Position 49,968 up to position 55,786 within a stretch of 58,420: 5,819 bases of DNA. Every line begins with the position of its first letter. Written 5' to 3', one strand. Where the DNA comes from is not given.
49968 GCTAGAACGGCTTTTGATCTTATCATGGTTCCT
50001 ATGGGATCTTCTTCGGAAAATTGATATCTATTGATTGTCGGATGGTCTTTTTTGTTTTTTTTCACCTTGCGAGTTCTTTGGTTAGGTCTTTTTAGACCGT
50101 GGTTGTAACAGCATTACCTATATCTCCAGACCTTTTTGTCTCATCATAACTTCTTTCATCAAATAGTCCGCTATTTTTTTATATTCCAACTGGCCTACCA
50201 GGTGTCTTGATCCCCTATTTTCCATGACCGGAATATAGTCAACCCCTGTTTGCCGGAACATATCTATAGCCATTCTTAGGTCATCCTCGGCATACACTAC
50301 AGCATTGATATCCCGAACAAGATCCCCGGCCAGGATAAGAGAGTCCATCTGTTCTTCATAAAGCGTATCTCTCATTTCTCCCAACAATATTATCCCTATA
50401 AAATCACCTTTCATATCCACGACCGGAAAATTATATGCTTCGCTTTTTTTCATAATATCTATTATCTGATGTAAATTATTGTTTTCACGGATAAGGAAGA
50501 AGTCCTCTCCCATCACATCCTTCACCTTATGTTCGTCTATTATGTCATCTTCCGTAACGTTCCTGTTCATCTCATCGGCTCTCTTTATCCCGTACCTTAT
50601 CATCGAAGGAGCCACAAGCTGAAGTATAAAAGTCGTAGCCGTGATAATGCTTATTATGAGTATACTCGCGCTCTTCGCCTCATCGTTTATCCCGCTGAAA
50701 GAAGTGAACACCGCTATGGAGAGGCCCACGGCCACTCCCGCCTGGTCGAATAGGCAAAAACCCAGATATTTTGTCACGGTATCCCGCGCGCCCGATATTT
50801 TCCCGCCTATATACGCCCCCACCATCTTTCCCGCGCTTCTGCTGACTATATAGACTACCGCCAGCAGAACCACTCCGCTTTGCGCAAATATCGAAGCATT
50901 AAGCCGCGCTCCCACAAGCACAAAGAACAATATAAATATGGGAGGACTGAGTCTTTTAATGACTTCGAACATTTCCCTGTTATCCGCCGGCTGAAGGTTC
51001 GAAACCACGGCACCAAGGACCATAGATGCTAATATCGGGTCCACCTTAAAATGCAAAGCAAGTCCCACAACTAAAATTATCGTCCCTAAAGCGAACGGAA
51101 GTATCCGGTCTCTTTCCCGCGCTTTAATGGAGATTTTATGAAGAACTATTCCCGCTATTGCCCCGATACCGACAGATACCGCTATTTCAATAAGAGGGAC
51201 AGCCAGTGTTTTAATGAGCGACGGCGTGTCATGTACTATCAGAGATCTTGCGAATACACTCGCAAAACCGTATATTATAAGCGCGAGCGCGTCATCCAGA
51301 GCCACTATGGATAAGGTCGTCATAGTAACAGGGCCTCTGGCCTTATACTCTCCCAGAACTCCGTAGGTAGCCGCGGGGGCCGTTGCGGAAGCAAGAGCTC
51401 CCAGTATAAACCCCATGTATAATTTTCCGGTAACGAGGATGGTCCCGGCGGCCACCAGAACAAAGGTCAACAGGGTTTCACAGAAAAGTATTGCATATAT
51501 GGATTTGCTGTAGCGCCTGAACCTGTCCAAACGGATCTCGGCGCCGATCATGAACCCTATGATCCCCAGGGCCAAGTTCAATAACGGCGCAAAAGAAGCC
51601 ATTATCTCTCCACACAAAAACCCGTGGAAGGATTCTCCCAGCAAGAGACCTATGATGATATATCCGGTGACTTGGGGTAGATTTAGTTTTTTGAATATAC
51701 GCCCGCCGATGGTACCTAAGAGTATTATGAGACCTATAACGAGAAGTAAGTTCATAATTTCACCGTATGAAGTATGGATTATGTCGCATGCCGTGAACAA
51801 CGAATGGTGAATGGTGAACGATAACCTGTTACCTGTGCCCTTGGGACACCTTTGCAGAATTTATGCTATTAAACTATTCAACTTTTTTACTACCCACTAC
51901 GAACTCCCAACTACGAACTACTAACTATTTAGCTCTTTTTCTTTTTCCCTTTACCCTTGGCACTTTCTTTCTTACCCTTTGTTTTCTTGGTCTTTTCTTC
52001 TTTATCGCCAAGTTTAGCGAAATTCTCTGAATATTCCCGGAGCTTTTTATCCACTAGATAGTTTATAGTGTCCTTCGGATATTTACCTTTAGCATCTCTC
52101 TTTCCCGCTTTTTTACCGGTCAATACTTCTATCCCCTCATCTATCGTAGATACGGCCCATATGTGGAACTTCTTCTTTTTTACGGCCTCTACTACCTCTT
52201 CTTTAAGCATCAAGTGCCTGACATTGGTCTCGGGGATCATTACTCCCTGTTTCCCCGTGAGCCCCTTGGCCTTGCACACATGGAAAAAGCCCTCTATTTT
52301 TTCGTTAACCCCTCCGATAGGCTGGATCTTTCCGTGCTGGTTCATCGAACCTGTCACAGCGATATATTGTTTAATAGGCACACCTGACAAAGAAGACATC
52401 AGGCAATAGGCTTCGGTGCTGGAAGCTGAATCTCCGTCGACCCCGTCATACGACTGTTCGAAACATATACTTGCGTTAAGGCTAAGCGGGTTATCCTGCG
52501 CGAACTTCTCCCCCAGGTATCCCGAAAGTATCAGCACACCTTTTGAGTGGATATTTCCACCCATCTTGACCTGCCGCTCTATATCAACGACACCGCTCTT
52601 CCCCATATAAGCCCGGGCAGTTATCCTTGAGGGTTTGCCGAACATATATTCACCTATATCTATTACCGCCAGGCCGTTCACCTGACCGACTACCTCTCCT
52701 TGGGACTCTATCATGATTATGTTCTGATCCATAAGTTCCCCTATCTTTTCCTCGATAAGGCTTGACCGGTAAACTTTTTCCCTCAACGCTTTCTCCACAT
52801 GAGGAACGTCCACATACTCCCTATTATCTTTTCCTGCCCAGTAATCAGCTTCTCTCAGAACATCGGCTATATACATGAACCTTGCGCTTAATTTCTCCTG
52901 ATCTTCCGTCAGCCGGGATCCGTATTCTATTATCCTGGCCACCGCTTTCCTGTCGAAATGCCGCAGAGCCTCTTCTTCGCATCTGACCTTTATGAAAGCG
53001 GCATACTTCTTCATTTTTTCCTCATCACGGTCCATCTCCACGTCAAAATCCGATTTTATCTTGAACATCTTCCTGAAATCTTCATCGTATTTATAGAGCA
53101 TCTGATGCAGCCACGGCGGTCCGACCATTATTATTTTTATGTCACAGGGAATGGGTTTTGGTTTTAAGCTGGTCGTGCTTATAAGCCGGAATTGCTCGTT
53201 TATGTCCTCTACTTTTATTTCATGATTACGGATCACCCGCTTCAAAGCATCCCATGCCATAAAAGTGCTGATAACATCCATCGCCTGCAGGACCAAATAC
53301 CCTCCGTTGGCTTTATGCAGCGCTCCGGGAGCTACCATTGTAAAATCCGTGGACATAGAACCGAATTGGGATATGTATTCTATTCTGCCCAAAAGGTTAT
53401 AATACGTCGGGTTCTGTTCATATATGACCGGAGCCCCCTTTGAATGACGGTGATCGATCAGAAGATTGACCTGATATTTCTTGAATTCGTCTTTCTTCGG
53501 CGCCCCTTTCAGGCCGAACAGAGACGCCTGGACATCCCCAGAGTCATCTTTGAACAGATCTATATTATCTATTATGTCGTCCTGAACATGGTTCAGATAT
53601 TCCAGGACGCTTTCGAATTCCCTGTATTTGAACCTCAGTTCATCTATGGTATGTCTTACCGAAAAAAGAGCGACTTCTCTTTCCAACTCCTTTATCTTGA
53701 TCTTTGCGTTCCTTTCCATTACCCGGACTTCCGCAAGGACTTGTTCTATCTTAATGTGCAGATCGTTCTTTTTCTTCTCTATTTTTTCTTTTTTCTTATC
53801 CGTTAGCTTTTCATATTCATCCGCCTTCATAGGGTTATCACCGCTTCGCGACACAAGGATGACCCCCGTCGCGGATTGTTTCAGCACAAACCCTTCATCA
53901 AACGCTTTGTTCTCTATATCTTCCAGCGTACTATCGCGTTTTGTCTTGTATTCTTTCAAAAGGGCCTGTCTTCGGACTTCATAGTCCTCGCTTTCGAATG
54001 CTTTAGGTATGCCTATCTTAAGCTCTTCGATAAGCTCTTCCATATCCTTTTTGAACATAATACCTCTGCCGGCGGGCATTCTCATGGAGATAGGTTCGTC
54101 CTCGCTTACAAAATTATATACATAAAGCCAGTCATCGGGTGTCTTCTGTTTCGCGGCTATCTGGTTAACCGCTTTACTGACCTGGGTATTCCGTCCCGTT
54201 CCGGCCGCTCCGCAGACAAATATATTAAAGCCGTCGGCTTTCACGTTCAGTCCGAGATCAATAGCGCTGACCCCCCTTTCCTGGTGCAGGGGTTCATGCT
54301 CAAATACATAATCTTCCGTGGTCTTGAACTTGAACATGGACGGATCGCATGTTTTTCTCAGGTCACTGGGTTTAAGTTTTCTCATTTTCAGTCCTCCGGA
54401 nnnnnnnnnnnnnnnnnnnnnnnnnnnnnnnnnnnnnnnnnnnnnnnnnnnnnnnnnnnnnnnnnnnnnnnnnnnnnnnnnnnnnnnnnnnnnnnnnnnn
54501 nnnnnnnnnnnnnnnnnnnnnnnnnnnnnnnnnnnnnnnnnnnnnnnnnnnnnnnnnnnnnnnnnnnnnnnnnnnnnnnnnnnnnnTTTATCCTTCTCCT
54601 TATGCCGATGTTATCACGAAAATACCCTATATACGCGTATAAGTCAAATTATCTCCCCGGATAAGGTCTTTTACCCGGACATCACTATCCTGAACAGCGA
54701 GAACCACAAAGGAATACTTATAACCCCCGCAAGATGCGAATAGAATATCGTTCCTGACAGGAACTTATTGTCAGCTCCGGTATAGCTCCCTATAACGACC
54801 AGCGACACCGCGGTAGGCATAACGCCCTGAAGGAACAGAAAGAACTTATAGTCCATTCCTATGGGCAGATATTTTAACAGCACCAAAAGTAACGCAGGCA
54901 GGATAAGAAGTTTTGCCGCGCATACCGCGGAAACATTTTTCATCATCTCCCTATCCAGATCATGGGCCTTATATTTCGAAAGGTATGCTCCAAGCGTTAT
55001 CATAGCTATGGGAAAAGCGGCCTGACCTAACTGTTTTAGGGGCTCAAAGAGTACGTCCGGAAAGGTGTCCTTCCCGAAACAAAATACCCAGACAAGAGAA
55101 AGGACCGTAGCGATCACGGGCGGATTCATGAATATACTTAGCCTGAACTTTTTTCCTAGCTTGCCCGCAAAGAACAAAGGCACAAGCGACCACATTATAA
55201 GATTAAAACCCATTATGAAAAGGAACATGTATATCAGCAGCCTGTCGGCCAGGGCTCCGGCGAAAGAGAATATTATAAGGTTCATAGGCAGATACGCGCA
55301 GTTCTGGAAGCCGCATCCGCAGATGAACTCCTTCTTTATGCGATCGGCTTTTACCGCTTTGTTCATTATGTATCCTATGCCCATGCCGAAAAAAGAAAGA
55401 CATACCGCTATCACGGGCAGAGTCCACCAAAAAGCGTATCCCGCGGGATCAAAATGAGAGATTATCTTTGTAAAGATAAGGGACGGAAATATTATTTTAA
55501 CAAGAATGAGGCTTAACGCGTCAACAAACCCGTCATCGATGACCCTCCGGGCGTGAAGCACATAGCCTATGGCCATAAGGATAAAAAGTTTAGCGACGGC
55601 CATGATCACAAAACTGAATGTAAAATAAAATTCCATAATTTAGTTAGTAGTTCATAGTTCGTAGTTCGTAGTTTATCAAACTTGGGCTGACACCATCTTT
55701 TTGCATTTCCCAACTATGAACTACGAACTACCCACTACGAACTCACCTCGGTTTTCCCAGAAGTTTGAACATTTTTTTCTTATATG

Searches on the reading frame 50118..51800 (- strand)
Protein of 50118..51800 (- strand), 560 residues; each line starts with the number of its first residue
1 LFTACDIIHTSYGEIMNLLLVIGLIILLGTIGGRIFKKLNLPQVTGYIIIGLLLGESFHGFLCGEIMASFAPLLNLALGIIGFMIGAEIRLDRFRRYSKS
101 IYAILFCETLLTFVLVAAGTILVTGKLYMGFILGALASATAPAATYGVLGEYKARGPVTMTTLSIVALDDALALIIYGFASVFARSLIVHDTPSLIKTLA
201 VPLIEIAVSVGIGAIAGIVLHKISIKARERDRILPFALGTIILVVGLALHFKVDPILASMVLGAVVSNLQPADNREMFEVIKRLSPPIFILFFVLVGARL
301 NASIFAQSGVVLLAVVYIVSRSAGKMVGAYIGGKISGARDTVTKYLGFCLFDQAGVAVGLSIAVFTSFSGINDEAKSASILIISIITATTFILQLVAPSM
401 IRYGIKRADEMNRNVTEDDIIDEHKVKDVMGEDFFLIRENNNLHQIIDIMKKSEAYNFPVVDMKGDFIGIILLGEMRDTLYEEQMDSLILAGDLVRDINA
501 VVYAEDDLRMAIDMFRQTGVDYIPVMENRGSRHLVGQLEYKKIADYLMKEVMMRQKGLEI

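Call 10: search_protein_families(library=pfam, proteins=[window:50118-51800:-])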
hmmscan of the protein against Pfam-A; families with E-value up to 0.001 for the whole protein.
window:50118-51800:- (560 aa): 2 families
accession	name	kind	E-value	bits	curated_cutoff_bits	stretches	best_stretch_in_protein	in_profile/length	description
PF00999.27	Na_H_Exchanger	-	7.7e-31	107.7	26.2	1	24-389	2-363/375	Sodium/hydrogen exchanger, transmembrane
PF00571.33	CBS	-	2.6e-13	50.5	24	2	426-477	1-52/57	CBS domain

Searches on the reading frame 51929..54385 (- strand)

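Call 10: search_protein_families(library=pfam, proteins=[window:51929-54385:-])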
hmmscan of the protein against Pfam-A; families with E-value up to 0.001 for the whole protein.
window:51929-54385:- (818 aa): 4 families
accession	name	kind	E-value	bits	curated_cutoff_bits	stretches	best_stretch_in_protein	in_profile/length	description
PF13654.12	AAA_32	-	4.8e-55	185.6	21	1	316-448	1-133/133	LonB-like, AAA domain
PF20436.4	LonB_AAA-LID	-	8.8e-29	99.8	22.4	1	476-540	1-65/65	Archaeal LonB, AAA+ ATPase LID domain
PF20437.3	LonC_helical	-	7.9e-14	51.8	24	1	85-118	1-34/34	Lon-like LonC helical domain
PF05362.19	Lon_C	-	8.8e-11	42.2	21.1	1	650-754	108-201/205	Lon protease (S16) C-terminal proteolytic domain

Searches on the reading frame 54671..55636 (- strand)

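Call 10: search_protein_families(library=pfam, proteins=[window:54671-55636:-])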
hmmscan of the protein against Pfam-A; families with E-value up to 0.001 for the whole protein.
window:54671-55636:- (321 aa): 1 family
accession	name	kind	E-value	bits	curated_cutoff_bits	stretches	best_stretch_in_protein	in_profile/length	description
PF03547.23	Mem_trans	-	1.4e-28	100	25.7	2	160-311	192-342/343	Membrane transport protein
